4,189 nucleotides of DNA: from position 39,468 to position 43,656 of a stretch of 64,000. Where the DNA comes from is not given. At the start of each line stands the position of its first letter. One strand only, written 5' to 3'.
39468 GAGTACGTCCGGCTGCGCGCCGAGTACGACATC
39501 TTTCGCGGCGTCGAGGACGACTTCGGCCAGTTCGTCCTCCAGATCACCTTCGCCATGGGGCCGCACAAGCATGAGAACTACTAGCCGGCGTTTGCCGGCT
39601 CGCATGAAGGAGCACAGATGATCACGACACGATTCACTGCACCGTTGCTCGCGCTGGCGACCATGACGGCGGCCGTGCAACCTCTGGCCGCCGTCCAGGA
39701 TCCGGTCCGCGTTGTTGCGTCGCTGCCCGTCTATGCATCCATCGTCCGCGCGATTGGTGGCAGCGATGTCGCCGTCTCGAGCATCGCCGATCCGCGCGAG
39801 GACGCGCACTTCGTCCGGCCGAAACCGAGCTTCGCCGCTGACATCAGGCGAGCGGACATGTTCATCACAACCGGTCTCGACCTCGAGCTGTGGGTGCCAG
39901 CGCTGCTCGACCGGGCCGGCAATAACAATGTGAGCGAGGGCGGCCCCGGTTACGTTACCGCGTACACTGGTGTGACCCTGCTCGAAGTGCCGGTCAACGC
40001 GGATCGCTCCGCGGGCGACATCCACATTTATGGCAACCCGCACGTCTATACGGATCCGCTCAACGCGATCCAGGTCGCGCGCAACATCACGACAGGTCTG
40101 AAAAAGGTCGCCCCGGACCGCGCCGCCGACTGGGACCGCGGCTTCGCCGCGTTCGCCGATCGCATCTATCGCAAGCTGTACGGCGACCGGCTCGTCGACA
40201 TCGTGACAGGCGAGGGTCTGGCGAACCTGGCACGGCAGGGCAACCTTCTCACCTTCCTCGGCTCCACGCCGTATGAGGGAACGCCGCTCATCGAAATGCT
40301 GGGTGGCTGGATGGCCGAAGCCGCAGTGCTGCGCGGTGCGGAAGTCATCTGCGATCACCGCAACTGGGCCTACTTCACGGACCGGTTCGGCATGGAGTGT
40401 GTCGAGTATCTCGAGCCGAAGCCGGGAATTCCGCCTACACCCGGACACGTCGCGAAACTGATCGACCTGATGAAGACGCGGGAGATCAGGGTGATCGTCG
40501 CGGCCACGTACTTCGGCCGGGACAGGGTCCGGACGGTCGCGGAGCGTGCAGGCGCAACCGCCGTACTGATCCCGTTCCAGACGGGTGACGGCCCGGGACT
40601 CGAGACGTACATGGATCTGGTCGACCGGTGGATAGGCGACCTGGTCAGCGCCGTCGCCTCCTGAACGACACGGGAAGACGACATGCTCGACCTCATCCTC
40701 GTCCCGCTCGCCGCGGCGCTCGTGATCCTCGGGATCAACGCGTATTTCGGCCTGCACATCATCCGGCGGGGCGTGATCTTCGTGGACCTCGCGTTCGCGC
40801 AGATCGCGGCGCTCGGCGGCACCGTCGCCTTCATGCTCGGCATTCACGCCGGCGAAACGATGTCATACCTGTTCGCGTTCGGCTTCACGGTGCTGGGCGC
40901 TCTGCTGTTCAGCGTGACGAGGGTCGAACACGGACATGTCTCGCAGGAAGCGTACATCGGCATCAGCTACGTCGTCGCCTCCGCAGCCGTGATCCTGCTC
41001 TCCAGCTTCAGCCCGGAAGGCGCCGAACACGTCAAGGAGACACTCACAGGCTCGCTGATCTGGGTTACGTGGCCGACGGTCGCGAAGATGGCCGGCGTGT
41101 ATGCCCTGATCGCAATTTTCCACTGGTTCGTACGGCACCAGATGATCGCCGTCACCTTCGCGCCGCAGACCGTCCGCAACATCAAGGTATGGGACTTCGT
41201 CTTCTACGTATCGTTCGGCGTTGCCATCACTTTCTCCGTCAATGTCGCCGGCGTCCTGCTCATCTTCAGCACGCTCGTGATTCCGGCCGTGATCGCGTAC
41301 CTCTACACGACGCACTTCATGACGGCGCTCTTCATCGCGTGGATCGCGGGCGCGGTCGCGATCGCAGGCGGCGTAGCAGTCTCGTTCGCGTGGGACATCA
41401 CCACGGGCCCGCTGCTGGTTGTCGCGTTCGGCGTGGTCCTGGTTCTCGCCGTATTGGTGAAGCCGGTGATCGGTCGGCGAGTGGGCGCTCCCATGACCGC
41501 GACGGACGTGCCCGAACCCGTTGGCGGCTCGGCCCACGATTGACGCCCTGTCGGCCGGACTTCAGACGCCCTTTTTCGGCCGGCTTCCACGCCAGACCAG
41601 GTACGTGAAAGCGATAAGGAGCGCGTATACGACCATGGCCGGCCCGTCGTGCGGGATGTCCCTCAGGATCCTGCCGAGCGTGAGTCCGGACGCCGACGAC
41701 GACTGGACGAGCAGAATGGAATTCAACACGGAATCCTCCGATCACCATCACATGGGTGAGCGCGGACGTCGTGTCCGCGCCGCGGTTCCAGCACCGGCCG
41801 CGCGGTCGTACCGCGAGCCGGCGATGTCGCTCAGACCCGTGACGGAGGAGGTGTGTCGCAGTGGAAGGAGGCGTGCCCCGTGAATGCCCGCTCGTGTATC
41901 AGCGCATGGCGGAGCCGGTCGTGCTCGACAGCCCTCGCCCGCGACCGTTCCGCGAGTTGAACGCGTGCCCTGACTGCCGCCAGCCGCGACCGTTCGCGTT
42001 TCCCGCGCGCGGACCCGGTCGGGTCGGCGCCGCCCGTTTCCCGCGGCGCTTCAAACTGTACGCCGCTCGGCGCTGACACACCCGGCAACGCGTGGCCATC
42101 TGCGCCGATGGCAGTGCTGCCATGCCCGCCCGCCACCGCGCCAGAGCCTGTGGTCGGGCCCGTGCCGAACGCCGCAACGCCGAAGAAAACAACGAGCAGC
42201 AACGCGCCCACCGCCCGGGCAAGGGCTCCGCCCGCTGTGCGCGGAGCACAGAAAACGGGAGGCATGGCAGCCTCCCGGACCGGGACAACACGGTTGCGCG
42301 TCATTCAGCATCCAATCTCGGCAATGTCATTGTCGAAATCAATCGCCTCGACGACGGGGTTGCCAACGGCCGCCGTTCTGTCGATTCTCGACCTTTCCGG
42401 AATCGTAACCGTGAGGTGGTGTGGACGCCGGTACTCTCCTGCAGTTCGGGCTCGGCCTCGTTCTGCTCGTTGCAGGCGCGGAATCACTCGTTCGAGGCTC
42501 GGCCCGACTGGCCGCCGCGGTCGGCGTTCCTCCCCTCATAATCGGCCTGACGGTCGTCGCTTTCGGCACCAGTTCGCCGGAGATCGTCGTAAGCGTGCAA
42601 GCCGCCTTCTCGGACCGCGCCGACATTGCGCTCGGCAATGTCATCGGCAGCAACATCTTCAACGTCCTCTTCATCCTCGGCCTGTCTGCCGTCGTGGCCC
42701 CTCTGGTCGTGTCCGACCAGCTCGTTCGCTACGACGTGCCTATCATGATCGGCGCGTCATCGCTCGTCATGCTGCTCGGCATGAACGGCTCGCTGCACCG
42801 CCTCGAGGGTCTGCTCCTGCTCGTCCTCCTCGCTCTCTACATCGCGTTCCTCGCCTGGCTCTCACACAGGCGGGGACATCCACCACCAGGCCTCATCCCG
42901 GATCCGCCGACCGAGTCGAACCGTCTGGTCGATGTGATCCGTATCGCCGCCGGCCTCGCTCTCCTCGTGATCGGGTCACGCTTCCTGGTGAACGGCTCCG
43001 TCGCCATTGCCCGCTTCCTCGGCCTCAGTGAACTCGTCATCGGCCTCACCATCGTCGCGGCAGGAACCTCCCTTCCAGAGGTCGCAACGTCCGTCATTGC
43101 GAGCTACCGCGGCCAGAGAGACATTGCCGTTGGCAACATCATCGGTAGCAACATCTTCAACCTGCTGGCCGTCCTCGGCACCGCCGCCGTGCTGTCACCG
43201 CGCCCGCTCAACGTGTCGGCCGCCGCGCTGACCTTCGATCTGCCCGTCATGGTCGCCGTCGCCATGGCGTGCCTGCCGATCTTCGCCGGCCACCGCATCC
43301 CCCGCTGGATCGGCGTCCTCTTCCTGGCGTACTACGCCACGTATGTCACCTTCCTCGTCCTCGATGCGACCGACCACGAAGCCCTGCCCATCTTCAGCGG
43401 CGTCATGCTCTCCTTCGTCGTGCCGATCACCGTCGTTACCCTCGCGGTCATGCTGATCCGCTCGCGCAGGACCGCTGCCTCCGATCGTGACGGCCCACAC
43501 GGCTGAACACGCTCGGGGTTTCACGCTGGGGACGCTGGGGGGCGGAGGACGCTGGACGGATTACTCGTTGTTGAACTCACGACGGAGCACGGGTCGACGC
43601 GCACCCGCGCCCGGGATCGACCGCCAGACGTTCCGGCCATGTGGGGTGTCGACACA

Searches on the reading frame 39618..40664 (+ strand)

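Call 66: search_protein_families(library=pfam, proteins=[window:39618-40664:+])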
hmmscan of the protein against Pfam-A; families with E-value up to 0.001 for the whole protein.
window:39618-40664:+ (348 aa): 1 family
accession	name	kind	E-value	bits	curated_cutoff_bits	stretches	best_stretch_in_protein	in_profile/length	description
PF01297.22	ZnuA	-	3.5e-44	151.7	29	2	32-183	1-141/263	Zinc-uptake complex component A periplasmic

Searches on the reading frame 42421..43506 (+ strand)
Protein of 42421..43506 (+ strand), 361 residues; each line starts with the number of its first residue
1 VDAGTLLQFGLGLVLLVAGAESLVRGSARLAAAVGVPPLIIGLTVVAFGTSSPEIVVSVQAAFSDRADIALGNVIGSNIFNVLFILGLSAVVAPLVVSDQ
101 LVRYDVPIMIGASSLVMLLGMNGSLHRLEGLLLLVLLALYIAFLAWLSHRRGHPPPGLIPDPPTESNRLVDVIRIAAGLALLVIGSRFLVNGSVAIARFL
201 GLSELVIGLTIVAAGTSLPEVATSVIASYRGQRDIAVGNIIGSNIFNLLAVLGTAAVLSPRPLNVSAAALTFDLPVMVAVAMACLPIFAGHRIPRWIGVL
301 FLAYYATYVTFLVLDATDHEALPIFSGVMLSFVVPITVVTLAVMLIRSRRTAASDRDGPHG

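Call 11: search_protein_families(library=pfam, proteins=[window:42421-43506:+])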
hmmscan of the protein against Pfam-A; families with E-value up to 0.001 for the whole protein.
window:42421-43506:+ (361 aa): 1 family
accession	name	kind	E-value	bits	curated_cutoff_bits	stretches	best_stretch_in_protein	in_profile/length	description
PF01699.29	Na_Ca_ex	-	2e-66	223.1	24.9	2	175-313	6-150/151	Sodium/calcium exchanger protein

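Call 22: find_homologous_proteins(query=window:42421-43506:+, max_evalue=1e-20)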
Query window:42421-43506:+ (361 aa): 8000 proteins with E <= 1e-20 among 8000 candidates; the best 120 are listed.
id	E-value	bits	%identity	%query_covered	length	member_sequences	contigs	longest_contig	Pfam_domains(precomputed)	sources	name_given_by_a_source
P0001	4.0e-205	699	95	100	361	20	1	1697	PF01699.30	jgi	jgi:cation:H+ antiporter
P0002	1.7e-161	555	74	97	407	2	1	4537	PF01699.30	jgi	jgi:cation:H+ antiporter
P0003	3.4e-160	551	76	94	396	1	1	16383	PF01699.30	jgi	jgi:cation:H+ antiporter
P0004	8.4e-160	550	77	99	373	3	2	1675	PF01699.30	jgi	jgi:cation:H+ antiporter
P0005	7.6e-155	534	75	98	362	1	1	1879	PF01699.30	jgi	-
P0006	3.1e-153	528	77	95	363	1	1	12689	PF01699.30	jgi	jgi:cation:H+ antiporter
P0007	5.1e-151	521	74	100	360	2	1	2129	PF01699.30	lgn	-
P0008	4.4e-149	515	72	100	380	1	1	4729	PF01699.30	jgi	-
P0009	3.8e-141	488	68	99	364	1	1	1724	PF01699.30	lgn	-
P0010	2.4e-138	479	68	99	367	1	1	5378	PF01699.30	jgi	jgi:cation:H+ antiporter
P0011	4.9e-136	472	68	100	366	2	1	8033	PF01699.30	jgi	-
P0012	1.3e-135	470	68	97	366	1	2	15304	PF01699.30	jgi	jgi:cation:H+ antiporter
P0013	2.3e-131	456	66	97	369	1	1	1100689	PF01699.30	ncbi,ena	-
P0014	1.5e-127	444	64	99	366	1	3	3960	PF01699.30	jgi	jgi:cation:H+ antiporter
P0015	3.7e-124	433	65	95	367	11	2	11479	PF01699.30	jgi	jgi:cation:H+ antiporter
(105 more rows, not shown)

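Call 23: find_encoding_contigs(protein=P0001, flank=6000, max_places=4)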
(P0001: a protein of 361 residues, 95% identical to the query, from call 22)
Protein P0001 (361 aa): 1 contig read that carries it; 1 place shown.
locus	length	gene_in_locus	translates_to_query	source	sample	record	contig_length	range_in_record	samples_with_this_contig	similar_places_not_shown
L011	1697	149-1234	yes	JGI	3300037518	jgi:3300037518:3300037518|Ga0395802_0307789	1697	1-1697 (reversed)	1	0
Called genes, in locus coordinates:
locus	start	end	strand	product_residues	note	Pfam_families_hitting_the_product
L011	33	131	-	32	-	-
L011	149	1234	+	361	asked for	PF01699:Na_Ca_ex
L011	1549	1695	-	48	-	?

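Call 24: find_encoding_contigs(protein=P0003, flank=6000, max_places=3)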
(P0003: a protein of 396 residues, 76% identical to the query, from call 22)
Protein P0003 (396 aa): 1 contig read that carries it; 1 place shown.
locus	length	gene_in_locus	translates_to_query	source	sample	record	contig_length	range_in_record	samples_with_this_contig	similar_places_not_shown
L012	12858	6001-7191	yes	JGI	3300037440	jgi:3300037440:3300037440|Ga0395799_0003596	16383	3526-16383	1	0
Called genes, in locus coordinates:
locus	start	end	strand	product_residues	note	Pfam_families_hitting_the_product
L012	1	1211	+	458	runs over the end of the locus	PF03023:MurJ (weak), PF01554:MatE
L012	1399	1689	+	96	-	-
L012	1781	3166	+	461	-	-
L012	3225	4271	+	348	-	PF01297:ZnuA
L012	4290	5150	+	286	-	PF00950:ABC-3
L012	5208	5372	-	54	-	-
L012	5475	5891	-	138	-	-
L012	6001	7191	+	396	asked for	PF01699:Na_Ca_ex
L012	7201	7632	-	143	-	PF00472:RF-1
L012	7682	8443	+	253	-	PF20329:DUF6624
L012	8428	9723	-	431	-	PF17170:DUF5128 (weak)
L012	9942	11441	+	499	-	PF00672:HAMP, PF00512:HisKA, PF02518:HATPase_c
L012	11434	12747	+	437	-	PF00072:Response_reg, PF00158:Sigma54_activat, PF14532:Sigma54_activ_2, PF01078:Mg_chelatase (faint), PF00004:AAA (weak), PF07728:AAA_5, PF25601:AAA_lid_14, PF02954:HTH_8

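Call 25: find_encoding_contigs(protein=P0006, flank=6000, max_places=3)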
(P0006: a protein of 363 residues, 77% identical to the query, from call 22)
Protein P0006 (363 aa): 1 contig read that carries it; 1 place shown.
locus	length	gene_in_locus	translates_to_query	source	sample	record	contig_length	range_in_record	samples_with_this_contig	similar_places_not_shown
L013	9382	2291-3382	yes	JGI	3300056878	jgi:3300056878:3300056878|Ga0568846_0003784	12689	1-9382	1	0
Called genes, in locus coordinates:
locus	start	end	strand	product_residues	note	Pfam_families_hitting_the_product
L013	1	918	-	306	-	?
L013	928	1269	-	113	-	PF03795:YCII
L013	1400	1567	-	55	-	-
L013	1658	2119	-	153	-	-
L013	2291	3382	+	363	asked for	PF01699:Na_Ca_ex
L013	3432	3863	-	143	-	PF00472:RF-1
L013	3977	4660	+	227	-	PF20329:DUF6624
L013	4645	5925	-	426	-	PF17170:DUF5128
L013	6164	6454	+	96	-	-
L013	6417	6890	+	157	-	PF25601:AAA_lid_14, PF02954:HTH_8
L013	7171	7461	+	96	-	-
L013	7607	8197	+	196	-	PF00691:OmpA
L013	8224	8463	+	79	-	-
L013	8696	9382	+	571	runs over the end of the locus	PF04389:Peptidase_M28, PF01546:Peptidase_M20 (faint)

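Call 26: find_encoding_contigs(protein=P0002, flank=6000, max_places=3)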
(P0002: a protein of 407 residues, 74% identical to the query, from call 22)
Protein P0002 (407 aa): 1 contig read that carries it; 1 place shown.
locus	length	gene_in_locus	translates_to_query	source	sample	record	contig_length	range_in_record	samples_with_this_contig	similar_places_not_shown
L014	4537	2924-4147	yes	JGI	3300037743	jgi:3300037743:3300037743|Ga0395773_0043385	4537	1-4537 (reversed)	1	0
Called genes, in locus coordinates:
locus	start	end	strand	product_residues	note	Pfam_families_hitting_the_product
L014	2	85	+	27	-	?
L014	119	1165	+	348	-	PF01297:ZnuA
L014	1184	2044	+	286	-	PF00950:ABC-3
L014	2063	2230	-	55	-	-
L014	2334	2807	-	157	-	-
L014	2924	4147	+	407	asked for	PF01699:Na_Ca_ex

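Call 43: list_cluster_members(proteins=[window:42421-43506:+, window:44094-44531:-, window:23348-24802:+, window:25342-28674:+])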
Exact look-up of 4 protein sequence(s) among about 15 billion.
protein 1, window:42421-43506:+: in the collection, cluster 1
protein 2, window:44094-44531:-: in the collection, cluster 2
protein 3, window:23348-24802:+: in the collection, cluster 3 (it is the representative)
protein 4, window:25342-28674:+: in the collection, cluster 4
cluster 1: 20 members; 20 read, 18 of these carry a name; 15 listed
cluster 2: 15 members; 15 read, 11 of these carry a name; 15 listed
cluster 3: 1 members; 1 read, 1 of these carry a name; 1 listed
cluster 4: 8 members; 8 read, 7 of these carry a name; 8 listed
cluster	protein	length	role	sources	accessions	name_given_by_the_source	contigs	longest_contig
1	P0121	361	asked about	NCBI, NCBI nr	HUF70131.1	MAG TPA: calcium/sodium antiporter [Longimicrobiales bacterium] | calcium/sodium antiporter [Longimicrobiales bacterium]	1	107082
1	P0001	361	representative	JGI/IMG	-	cation:H+ antiporter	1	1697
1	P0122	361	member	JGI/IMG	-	cation:H+ antiporter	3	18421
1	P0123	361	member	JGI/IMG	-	cation:H+ antiporter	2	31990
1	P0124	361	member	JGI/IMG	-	cation:H+ antiporter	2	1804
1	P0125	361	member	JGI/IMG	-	cation:H+ antiporter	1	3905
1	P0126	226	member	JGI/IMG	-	cation:H+ antiporter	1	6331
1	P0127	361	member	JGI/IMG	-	cation:H+ antiporter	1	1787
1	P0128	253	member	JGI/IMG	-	cation:H+ antiporter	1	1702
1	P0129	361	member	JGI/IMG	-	cation:H+ antiporter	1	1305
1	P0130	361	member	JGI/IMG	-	cation:H+ antiporter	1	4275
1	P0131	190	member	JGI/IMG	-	cation:H+ antiporter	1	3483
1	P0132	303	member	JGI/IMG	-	cation:H+ antiporter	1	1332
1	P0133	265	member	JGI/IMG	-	cation:H+ antiporter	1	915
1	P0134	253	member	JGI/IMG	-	cation:H+ antiporter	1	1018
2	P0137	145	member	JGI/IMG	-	ribosome-associated protein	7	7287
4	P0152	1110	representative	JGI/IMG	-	tricorn protease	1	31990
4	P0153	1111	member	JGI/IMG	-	tricorn protease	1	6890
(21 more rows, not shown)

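Call 44: find_encoding_contigs(protein=P0123, flank=10000, max_places=4)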
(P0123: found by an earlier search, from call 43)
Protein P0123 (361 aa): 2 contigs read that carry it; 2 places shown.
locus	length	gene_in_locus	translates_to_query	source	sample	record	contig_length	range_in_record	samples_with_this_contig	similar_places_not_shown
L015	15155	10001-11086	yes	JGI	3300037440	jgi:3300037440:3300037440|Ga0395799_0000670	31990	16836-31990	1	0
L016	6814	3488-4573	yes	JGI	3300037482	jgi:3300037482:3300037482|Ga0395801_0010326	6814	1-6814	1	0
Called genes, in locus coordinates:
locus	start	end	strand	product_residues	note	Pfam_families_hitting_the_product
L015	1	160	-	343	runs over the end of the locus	-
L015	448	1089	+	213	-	-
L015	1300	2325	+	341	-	PF17170:DUF5128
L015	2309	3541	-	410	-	PF17170:DUF5128 (weak)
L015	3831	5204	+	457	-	PF01554:MatE, PF03023:MurJ (weak), PF01554:MatE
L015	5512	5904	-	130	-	-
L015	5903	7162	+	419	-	-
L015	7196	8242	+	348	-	PF01297:ZnuA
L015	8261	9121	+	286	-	PF00950:ABC-3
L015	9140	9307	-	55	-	-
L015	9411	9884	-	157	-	-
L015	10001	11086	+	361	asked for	PF01699:Na_Ca_ex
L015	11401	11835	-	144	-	PF00472:RF-1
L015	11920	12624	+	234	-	PF20329:DUF6624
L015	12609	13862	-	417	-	PF17170:DUF5128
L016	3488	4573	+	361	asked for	PF01699:Na_Ca_ex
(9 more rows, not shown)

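Call 45: find_encoding_contigs(protein=P0122, flank=10000, max_places=4)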
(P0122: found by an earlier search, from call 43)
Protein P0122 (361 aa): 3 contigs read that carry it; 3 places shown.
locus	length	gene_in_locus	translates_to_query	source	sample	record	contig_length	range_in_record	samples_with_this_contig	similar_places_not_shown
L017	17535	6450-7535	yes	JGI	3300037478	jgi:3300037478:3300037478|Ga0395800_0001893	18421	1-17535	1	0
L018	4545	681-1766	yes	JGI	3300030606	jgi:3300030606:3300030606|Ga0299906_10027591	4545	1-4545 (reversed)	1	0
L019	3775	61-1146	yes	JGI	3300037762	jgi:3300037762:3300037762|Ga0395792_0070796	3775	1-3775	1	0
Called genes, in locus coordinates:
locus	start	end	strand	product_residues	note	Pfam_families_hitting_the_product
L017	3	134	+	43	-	?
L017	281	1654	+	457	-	PF01554:MatE, PF03023:MurJ (weak), PF01554:MatE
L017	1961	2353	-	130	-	-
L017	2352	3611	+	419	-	-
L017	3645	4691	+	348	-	PF01297:ZnuA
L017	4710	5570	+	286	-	PF00950:ABC-3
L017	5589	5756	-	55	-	-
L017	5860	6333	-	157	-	-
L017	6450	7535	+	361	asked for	PF01699:Na_Ca_ex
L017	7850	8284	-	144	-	PF00472:RF-1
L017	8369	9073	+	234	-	PF20329:DUF6624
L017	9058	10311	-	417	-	PF17170:DUF5128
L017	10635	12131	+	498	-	PF00672:HAMP, PF00512:HisKA, PF02518:HATPase_c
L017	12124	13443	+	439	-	PF00072:Response_reg, PF00158:Sigma54_activat, PF14532:Sigma54_activ_2, PF01078:Mg_chelatase (faint), PF07728:AAA_5, PF00004:AAA (weak), PF25601:AAA_lid_14, PF02954:HTH_8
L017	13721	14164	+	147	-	PF00582:Usp (weak)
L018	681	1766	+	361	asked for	PF01699:Na_Ca_ex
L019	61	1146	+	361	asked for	PF01699:Na_Ca_ex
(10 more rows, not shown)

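Call 48: find_encoding_contigs(protein=P0152, flank=6000, max_places=3)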
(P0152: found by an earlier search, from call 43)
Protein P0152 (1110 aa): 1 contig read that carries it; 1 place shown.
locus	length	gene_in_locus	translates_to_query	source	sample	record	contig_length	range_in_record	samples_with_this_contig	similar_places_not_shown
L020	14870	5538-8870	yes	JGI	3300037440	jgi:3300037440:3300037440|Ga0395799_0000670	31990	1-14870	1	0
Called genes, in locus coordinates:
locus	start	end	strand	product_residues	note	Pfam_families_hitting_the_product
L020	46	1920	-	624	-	PF06808:DctM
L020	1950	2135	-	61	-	-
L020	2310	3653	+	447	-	PF01494:FAD_binding_3 (faint), PF02254:TrkA_N, PF03807:F420_oxidored (weak), PF13241:NAD_binding_7 (weak), PF02080:TrkA_C, PF02254:TrkA_N, PF02080:TrkA_C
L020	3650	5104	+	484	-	PF02386:TrkH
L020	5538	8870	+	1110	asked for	PF26549:Tricorn_N, PF26550:Tricorn_2nd (weak), PF07676:PD40, PF26549:Tricorn_N, PF26550:Tricorn_2nd, PF26549:Tricorn_N (weak), PF14684:Tricorn_C1, PF03572:Peptidase_S41, +4 more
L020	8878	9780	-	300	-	PF01636:APH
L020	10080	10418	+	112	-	PF03551:PadR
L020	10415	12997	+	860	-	PF12704:MacB_PCD, PF02687:FtsX, PF12704:MacB_PCD, PF02687:FtsX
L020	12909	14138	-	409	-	PF14684:Tricorn_C1, PF03572:Peptidase_S41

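Call 49: find_encoding_contigs(protein=P0153, flank=6000, max_places=3)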
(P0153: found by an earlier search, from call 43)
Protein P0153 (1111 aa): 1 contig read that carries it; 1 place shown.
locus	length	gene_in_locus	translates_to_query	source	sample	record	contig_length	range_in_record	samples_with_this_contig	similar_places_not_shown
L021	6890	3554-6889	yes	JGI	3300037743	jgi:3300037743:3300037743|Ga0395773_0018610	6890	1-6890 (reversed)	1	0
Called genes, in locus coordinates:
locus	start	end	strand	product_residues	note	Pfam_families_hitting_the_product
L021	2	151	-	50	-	?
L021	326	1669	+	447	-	PF01494:FAD_binding_3 (faint), PF02254:TrkA_N, PF03807:F420_oxidored (weak), PF13241:NAD_binding_7 (weak), PF02080:TrkA_C, PF02254:TrkA_N, PF02080:TrkA_C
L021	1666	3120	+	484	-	PF02386:TrkH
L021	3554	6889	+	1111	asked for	PF26549:Tricorn_N, PF26550:Tricorn_2nd (weak), PF07676:PD40, PF26549:Tricorn_N, PF26550:Tricorn_2nd, PF26549:Tricorn_N (weak), PF14684:Tricorn_C1, PF03572:Peptidase_S41, +4 more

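Call 58: find_encoding_contigs(protein=P0137, flank=2500, max_places=10)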
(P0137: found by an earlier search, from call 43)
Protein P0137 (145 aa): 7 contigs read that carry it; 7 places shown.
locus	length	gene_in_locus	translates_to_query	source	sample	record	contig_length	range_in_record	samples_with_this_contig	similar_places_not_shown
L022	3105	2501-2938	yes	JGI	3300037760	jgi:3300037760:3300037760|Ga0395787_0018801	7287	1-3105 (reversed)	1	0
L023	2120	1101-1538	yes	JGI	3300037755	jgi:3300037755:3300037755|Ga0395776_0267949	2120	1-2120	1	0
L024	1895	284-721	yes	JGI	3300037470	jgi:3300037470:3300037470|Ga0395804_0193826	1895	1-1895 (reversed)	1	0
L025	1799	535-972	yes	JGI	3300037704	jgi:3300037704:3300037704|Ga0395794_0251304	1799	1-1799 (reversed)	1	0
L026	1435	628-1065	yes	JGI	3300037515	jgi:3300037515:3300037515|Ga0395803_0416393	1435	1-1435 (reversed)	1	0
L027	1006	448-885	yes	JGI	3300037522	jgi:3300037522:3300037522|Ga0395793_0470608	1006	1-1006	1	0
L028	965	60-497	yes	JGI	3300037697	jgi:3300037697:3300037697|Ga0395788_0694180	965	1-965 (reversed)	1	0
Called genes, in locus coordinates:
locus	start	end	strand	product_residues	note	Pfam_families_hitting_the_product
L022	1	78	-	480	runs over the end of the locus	PF00672:HAMP, PF00512:HisKA, PF02518:HATPase_c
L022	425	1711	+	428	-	PF17170:DUF5128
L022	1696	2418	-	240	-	PF20329:DUF6624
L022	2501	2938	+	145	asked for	PF00472:RF-1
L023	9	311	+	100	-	-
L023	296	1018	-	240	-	-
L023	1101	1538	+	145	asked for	PF00472:RF-1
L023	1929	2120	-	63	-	?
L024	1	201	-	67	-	?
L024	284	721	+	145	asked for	PF00472:RF-1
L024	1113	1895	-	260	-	?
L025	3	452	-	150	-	?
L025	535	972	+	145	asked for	PF00472:RF-1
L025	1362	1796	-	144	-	PF01699:Na_Ca_ex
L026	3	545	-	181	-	?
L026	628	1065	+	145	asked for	PF00472:RF-1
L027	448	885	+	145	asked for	PF00472:RF-1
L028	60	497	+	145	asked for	PF00472:RF-1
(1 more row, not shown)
